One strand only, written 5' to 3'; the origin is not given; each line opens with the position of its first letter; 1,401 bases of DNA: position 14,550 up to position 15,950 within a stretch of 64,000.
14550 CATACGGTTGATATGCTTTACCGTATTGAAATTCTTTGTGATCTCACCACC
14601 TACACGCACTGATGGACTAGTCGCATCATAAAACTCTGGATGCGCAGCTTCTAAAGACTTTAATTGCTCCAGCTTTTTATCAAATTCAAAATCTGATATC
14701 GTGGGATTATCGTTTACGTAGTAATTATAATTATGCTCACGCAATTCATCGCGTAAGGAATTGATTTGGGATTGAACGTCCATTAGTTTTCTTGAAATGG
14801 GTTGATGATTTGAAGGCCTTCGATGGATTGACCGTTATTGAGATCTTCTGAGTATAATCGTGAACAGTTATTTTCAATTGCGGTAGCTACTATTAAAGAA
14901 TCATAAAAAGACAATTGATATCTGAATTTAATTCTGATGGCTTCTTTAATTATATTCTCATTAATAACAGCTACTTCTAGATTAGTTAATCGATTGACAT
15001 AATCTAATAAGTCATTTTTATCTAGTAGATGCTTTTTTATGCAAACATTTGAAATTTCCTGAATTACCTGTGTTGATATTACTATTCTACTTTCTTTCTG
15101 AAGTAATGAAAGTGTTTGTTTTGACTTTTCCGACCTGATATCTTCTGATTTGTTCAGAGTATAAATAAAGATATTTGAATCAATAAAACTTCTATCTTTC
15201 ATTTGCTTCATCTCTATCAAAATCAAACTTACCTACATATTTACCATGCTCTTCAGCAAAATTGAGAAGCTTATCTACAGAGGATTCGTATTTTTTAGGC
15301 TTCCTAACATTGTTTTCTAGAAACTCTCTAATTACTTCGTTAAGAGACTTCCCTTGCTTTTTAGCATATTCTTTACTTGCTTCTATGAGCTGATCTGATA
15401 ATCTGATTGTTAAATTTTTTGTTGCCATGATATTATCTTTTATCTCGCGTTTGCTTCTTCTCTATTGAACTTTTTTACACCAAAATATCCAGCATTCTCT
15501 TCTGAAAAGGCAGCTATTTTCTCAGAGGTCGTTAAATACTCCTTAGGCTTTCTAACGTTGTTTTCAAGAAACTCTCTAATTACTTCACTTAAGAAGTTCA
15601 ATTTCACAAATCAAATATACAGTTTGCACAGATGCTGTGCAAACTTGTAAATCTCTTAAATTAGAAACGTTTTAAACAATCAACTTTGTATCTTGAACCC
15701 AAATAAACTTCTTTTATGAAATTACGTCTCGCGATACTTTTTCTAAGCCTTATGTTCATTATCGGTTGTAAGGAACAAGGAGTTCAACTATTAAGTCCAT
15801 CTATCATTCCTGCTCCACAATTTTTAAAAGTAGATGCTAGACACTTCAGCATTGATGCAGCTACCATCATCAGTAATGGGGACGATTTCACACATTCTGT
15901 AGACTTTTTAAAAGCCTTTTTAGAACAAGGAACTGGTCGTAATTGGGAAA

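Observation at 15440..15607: Second, headless antitoxin allele in tandem: possible spare or specificity-switch cassette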

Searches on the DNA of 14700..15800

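Call 66: search_rna_families(source=window, start=14700, end=15800, threshold=evalue, max_evalue=1)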
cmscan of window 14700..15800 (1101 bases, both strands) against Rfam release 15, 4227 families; matches with E-value up to 1: 0.
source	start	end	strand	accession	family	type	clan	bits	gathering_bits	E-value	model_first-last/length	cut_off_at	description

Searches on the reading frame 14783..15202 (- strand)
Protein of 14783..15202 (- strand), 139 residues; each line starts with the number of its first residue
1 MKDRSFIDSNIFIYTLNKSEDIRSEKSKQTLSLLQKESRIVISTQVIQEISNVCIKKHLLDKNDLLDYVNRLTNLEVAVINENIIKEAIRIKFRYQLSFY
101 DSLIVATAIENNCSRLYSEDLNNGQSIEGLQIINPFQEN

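Call 4: search_protein_families(library=pfam, proteins=[window:14783-15202:-], max_evalue=1)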
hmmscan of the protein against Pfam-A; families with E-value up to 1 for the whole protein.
window:14783-15202:- (139 aa): 3 families
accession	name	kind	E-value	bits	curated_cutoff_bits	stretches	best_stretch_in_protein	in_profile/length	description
PF01850.27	PIN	-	2.2e-17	64.2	23.6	1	6-120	2-111/120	PIN domain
PF13470.12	PIN_3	-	0.00024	22.4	27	1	6-120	3-113/115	PIN domain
PF13638.12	PIN_4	-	0.15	12.8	21.9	1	7-91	3-70/132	PIN domain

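Call 5: search_protein_families(library=ncbifam, proteins=[window:14783-15202:-], max_evalue=1)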
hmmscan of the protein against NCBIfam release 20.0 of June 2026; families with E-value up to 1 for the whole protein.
window:14783-15202:- (139 aa): 1 family
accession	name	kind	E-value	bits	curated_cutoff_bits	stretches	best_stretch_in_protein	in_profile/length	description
NF047959.1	TA_toxin_VapC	equivalog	0.0077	16.3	80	1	6-117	2-111/125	type II toxin-antitoxin system VapC family toxin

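Call 53: search_solved_structures(query=window:14783-15202:-, max_evalue=1)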
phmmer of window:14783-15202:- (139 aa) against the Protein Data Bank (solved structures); distinct sequences matched with E-value up to 1: 5.
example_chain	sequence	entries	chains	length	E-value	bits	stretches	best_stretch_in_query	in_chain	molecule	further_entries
8wmm_G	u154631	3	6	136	1.6e-07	34.6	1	3-136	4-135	PcrIIC1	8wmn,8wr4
6een_D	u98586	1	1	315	0.00088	22.5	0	36-81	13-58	Designer Pentatricopeptide Protein dPPR10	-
6een_B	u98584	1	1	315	0.0011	22.2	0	34-80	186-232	Designer Pentatricopeptide Protein dPPR10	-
4ozs_A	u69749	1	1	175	0.14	15.4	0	33-79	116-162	Alpha solenoid protein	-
1zxj_A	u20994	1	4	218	0.89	12.8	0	30-97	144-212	Hypothetical protein MG377 homolog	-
